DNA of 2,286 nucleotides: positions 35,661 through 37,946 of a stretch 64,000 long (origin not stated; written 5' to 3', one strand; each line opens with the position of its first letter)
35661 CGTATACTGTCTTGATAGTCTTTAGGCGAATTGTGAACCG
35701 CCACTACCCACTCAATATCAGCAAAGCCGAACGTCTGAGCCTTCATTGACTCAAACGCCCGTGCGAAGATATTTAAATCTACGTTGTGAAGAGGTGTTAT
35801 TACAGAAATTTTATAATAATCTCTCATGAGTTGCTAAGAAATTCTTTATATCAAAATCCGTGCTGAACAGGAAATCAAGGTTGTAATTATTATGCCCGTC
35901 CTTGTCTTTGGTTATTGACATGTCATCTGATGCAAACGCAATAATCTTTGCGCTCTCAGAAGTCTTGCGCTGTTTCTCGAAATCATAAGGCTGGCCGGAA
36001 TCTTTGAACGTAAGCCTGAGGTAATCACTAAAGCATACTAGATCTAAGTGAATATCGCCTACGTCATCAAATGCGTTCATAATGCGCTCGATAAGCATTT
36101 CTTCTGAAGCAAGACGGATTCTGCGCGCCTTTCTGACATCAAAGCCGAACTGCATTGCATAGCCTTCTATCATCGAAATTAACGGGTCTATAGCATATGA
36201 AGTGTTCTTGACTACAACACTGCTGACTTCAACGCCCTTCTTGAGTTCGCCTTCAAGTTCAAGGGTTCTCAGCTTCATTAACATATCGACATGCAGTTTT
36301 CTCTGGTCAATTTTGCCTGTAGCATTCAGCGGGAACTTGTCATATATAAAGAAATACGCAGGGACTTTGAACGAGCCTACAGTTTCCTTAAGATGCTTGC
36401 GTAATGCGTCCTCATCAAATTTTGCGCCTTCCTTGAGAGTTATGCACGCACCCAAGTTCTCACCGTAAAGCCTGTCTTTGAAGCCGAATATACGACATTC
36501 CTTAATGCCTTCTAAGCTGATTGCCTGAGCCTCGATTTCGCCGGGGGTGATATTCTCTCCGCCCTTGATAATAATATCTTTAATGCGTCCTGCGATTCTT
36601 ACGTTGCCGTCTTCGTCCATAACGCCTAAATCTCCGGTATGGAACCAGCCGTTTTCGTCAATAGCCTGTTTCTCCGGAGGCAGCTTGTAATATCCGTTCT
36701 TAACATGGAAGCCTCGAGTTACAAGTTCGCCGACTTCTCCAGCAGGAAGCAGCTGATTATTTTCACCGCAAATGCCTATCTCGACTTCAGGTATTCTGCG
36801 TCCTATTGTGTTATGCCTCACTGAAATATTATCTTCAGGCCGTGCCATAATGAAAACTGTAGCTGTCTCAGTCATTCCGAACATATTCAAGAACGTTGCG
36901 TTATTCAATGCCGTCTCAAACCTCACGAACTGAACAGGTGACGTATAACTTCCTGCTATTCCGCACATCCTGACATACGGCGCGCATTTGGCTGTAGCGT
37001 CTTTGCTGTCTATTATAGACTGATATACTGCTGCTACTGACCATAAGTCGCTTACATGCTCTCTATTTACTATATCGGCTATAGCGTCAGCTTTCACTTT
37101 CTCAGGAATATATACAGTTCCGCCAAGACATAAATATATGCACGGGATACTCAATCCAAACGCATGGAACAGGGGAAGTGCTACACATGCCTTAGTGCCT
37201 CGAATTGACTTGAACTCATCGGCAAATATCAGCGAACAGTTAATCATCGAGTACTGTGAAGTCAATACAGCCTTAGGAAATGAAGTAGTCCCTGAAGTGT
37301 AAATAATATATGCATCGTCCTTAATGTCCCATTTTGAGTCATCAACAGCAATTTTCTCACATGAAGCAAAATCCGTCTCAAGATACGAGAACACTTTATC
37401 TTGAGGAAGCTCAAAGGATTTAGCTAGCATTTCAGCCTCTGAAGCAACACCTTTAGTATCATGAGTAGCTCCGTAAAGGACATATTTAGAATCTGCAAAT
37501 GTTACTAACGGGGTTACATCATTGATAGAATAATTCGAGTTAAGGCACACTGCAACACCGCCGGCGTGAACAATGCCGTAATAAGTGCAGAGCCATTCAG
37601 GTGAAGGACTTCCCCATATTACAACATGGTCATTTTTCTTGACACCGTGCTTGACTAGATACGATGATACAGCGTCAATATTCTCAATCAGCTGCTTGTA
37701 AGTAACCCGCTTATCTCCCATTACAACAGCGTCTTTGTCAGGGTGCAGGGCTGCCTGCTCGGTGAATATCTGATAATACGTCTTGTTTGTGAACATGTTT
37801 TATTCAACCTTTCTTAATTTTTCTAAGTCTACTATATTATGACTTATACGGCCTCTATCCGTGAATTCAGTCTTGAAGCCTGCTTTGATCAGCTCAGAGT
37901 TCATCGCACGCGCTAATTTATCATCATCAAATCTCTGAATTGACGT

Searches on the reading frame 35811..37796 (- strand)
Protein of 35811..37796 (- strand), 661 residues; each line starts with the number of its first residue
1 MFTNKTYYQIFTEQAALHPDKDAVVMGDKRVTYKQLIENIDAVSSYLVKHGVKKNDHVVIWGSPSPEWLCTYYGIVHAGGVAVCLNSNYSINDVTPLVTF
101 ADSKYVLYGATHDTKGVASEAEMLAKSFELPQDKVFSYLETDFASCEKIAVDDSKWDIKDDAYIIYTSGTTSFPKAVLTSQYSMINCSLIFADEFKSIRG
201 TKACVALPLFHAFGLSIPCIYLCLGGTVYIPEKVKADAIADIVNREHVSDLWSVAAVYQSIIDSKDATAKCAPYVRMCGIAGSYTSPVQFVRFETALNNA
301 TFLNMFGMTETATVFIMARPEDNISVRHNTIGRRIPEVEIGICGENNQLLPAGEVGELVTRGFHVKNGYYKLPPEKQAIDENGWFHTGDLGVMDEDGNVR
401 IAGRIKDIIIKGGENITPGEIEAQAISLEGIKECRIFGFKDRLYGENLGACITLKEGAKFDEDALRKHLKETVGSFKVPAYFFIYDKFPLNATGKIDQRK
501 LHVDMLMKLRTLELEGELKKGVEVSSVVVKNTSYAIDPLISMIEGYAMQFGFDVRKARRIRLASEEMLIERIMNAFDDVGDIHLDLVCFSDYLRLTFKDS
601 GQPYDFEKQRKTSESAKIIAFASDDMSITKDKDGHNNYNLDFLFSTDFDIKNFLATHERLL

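Call 5: search_protein_families(library=pfam, proteins=[window:35811-37796:-], max_evalue=0.001)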
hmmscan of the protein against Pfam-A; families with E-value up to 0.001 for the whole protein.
window:35811-37796:- (661 aa): 2 families
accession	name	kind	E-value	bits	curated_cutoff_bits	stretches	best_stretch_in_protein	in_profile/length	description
PF00501.34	AMP-binding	-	2.4e-66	224.6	29.9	1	11-370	1-384/384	AMP-binding enzyme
PF13193.12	AMP-binding_C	-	8e-12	46.4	24.5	1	420-495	1-76/76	AMP-binding enzyme C-terminal domain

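Call 18: find_homologous_proteins(query=window:35811-37796:-, max_evalue=0.00001)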
Query window:35811-37796:- (661 aa): 7428 proteins with E <= 0.00001 among 8000 candidates; the best 120 are listed.
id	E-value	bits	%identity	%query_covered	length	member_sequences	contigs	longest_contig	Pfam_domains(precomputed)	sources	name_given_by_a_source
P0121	0.0e+0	1520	100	100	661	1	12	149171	PF00501.35,PF13193.13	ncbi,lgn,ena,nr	ncbi:MAG: AMP-binding protein [Synergistaceae bacterium]|nr:AMP-binding protein [Synergistaceae bact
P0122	0.0e+0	1424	92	100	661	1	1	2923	PF00501.35,PF13193.13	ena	-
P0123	0.0e+0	1322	84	100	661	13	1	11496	PF00501.35,PF13193.13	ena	-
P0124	0.0e+0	1273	81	100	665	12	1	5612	PF00501.35,PF13193.13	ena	-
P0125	0.0e+0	1256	81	100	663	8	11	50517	PF00501.35,PF13193.13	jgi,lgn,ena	-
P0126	0.0e+0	1196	76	100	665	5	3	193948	PF00501.35,PF13193.13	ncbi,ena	-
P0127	0.0e+0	1152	74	100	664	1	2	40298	PF00501.35,PF13193.13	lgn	-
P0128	0.0e+0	1127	72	100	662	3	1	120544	PF00501.35,PF13193.13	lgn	-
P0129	0.0e+0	1123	73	100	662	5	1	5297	PF00501.35,PF13193.13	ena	-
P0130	0.0e+0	1122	73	100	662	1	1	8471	PF00501.35,PF13193.13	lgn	-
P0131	0.0e+0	1118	73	100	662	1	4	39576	PF00501.35,PF13193.13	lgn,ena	-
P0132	0.0e+0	1115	72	100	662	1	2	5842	PF00501.35,PF13193.13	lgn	-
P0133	0.0e+0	1109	72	100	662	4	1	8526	PF00501.35,PF13193.13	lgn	-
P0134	0.0e+0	1097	72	100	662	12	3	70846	PF00501.35,PF13193.13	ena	-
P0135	0.0e+0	1092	71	100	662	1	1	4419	PF00501.35,PF13193.13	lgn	-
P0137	0.0e+0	1087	70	100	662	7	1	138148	PF00501.35,PF13193.13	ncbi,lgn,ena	-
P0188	2.4e-219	748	48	99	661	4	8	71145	PF00501.35,PF13193.13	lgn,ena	-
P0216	4.1e-154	533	39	100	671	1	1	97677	PF00501.35,PF13193.13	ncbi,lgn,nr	ncbi:MAG: AMP-binding protein [Clostridia bacterium]|nr:AMP-binding protein [Clostridia bacterium]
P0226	1.6e-138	481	38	99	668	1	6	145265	PF00501.35,PF13193.13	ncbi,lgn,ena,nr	ncbi:MAG: AMP-binding protein [Lachnospiraceae bacterium]|nr:AMP-binding protein [Lachnospiraceae ba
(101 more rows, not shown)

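Call 30: find_encoding_contigs(protein=P0226, flank=10000, max_places=1)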
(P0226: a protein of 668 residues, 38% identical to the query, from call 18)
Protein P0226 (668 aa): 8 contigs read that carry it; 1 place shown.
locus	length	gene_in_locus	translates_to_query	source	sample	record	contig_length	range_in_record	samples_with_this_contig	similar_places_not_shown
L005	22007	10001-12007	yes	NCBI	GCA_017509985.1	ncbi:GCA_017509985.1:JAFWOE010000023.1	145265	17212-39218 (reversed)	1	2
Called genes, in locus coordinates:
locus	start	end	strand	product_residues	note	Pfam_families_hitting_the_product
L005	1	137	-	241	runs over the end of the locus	PF24741:AlkZ-rel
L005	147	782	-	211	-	PF12706:Lactamase_B_2, PF13483:Lactamase_B_3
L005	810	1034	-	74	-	-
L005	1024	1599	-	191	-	PF00293:NUDIX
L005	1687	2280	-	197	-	PF00300:His_Phos_1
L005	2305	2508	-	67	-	-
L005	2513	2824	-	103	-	PF22263:DUF6951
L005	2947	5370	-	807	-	PF02901:PFL-like, PF01228:Gly_radical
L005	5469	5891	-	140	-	PF00293:NUDIX, PF14815:NUDIX_4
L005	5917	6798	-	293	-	PF03881:Fructosamin_kin, PF01636:APH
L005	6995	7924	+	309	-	PF00135:COesterase, PF20434:BD-FAE, PF07859:Abhydrolase_3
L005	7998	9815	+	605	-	PF00135:COesterase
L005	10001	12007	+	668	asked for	PF00501:AMP-binding, PF13193:AMP-binding_C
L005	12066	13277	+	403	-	PF01757:Acyl_transf_3, PF07786:HGSNAT_cat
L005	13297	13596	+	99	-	PF01740:STAS, PF13466:STAS_2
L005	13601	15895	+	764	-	PF07228:SpoIIE, PF13581:HATPase_c_2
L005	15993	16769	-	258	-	-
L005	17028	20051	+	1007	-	-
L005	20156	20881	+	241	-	-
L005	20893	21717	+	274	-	PF11185:DUF2971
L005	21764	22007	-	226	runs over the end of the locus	PF00561:Abhydrolase_1, PF03959:FSH1 (faint), PF12146:Hydrolase_4, PF12697:Abhydrolase_6, PF03096:Ndr (weak)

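Call 31: find_encoding_contigs(protein=P0216, flank=10000, max_places=1)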
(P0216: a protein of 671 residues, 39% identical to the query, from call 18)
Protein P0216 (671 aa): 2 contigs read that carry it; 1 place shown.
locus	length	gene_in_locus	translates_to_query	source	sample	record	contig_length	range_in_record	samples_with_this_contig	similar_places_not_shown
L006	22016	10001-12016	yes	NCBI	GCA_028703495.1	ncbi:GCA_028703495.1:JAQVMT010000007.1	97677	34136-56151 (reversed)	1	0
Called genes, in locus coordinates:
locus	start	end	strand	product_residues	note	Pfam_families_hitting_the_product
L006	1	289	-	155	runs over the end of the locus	-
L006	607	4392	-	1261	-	PF04997:RNA_pol_Rpb1_1, PF00623:RNA_pol_Rpb1_2, PF04983:RNA_pol_Rpb1_3, PF05000:RNA_pol_Rpb1_4, PF04998:RNA_pol_Rpb1_5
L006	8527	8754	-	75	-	-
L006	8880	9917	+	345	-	PF01479:S4 (weak), PF00849:PseudoU_synth_2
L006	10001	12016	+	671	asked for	PF00501:AMP-binding, PF13193:AMP-binding_C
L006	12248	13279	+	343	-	PF00288:GHMP_kinases_N (weak)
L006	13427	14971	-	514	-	PF12673:SipL (faint)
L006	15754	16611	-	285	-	-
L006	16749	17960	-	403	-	PF00768:Peptidase_S11, PF13354:Beta-lactamase2, PF07943:PBP5_C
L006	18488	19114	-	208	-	-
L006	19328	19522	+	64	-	-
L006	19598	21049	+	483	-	PF03323:GerA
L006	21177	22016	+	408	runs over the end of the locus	PF03845:Spore_permease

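Call 32: find_encoding_contigs(protein=P0188, flank=10000, max_places=1)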
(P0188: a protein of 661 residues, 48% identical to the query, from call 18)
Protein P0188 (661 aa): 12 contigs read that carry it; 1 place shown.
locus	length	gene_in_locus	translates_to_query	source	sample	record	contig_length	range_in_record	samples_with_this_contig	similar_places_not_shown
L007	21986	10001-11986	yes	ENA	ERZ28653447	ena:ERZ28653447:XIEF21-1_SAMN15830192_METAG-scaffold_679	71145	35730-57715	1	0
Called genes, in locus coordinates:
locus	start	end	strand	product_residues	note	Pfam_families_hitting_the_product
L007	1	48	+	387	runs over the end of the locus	PF00990:GGDEF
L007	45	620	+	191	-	-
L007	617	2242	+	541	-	PF00890:FAD_binding_2, PF03486:HI0933_like (weak), PF07992:Pyr_redox_2 (faint), PF02910:Succ_DH_flav_C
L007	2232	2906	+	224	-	PF13085:Fer2_3, PF12838:Fer4_7 (faint), PF13187:Fer4_9 (faint), PF13534:Fer4_17 (faint), PF13183:Fer4_8, PF13484:Fer4_16 (weak)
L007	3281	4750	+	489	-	PF11443:DUF2828, PF25043:DUF7788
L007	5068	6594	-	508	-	-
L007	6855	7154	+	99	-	-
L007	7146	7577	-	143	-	-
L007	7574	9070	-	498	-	PF00817:IMS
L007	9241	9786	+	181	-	-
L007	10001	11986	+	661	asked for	PF00501:AMP-binding, PF13193:AMP-binding_C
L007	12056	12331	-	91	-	-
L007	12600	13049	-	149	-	PF00011:HSP20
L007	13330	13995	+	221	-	PF01161:PBP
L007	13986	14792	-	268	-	-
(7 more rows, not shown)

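Call 51: find_encoding_contigs(protein=P0126, flank=10000, max_places=1)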
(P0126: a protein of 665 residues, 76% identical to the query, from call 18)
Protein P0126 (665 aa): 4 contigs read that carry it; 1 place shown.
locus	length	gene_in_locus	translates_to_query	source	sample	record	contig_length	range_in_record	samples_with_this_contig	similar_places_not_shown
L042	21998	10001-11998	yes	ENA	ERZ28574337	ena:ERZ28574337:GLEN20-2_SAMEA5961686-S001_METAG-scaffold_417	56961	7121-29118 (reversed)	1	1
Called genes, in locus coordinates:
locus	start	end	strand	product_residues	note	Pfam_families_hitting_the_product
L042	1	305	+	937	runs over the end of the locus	PF07581:Glug (faint), PF24547:DUF7601 (faint), PF00801:PKD (faint), PF05345:He_PIG, PF17963:Big_9 (faint), PF22352:K319L-like_PKD (faint), PF24908:Ig_SIBA-E_2nd (faint), PF05345:He_PIG, +2 more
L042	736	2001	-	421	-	PF03600:CitMHS, PF07158:MatC_N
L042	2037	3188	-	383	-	PF04303:PrpF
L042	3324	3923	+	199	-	PF00126:HTH_1, PF03466:LysR_substrate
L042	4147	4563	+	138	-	PF03466:LysR_substrate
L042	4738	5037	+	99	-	PF01740:STAS, PF13466:STAS_2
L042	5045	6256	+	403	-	-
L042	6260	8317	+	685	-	PF02922:CBM_48, PF00128:Alpha-amylase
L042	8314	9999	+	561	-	PF01554:MatE, PF13581:HATPase_c_2 (weak)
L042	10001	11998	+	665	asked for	PF00501:AMP-binding, PF13193:AMP-binding_C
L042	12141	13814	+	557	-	PF07228:SpoIIE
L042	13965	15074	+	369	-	PF25973:BSH_CzcB (weak), PF25881:HH_YBHG (weak), PF25885:HH_EMRA (weak), PF25967:RND-MFP_C (weak), PF25989:YknX_C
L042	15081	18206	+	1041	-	PF00873:ACR_tran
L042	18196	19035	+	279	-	PF01874:CitG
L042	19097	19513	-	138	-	PF01592:NifU_N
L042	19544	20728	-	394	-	PF00266:Aminotran_5, PF01212:Beta_elim_lyase, PF01041:DegT_DnrJ_EryC1 (weak)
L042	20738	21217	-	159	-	PF02082:Rrf2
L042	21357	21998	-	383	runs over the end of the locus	PF00266:Aminotran_5, PF01041:DegT_DnrJ_EryC1, PF01212:Beta_elim_lyase (weak), PF05889:SepSecS (faint)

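Call 52: find_encoding_contigs(protein=P0137, flank=10000, max_places=1)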
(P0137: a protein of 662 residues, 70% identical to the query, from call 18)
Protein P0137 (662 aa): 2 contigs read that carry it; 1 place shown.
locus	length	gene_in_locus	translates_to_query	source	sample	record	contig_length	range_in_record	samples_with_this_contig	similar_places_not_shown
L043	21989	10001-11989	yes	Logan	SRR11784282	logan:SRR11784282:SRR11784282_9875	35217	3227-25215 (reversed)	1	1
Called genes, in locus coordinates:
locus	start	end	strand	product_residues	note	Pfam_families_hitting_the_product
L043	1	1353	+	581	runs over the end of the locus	PF00664:ABC_membrane, PF00005:ABC_tran, PF02463:SMC_N (faint)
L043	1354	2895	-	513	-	PF02321:OEP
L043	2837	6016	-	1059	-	PF00873:ACR_tran, PF03176:MMPL (weak), PF02355:SecD_SecF_C (weak)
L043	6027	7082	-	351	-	PF25917:BSH_RND, PF25973:BSH_CzcB (weak), PF25885:HH_EMRA (weak), PF25876:HH_MFP_RND, PF25944:Beta-barrel_RND, PF25989:YknX_C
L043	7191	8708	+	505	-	PF00135:COesterase, PF20434:BD-FAE, PF07859:Abhydrolase_3 (faint)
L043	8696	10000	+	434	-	-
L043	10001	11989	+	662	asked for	PF00501:AMP-binding, PF13193:AMP-binding_C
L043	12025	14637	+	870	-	PF00535:Glycos_transf_2, PF10111:Glyco_tranf_2_2 (faint), PF03321:GH3, PF23571:GH3_M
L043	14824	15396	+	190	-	PF01613:Flavin_Reduct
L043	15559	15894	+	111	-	-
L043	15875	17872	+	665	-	PF01496:V_ATPase_I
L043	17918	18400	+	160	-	PF00137:ATP-synt_C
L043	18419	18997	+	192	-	PF01991:vATP-synt_E (weak)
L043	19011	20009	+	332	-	PF01992:vATP-synt_AC39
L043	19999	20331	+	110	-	PF01990:ATP-synt_F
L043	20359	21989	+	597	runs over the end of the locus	PF02874:ATP-synt_ab_N, PF16886:ATP-synt_ab_Xtn, PF00006:ATP-synt_ab, PF22919:ATP-synt_VA_C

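Call 61: search_protein_families(library=ncbifam, proteins=[window:35811-37796:-], max_evalue=0.01)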
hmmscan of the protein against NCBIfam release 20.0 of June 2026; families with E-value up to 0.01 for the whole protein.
window:35811-37796:- (661 aa): 108 families (the best 25 are shown)
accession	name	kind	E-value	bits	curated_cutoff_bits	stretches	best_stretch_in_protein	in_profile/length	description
NF004837.0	PRK06187.1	subfamily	7.9e-97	324.7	476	1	5-505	8-522/531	long-chain-fatty-acid--CoA ligase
NF009233.0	PRK12583.1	subfamily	1.4e-94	317.6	832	2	145-508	187-553/558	fatty acid CoA ligase family protein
NF005801.1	PRK07656.1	equivalog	3.1e-80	270.2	657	1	9-501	5-499/500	FadD3 family acyl-CoA ligase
NF006182.0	PRK08316.1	subfamily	7.9e-78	262.2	663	1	8-503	14-515/523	fatty acyl-CoA synthetase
NF004114.0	PRK05605.1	equivalog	5e-72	243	766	2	139-507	201-571/575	long-chain-fatty-acid--CoA ligase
NF005307.0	PRK06839.1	equivalog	1.4e-71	241.7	748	1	12-501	9-489/496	o-succinylbenzoate--CoA ligase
NF052269.1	Staph_lig_FadD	equivalog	3.3e-69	233.5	650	1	11-503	6-491/499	long-chain-fatty-acid--CoA ligase FadD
NF005702.0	PRK07514.1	subfamily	1.4e-68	231.5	558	1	5-501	3-496/506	malonyl-CoA synthase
NF052580.1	Str24CoAsynCasG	equivalog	7.2e-68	229.3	750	1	13-502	48-547/548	steroid-24-oyl-CoA synthetase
NF004511.1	PRK05852.1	equivalog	4.3e-66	223.6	650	1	10-502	4-501/505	FadD7 family fatty acid--CoA ligase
NF002966.0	PRK03640.1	equivalog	1.1e-65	222.2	556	1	11-502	8-477/483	o-succinylbenzoate--CoA ligase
TIGR01923.1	menE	equivalog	5e-65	220.1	330.15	1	32-500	1-441/442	o-succinylbenzoate--CoA ligase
NF004797.0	PRK06145.1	equivalog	3.9e-61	206.9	850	1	15-502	12-492/499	acyl-CoA synthetase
NF005676.0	PRK07470.1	equivalog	9.6e-61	206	774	1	9-506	24-530/544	acyl-CoA synthetase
NF004808.0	PRK06155.1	equivalog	2.1e-56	191.3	722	1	4-502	20-519/542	ATP-dependent acyl-CoA ligase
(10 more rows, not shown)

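Call 78: search_protein_families(library=pfam, proteins=[L042:5045-6256:+], max_evalue=0.01)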
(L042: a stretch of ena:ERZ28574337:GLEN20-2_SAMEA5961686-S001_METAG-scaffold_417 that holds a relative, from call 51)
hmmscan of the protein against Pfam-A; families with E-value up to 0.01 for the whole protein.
L042:5045-6256:+ (403 aa): 0 families
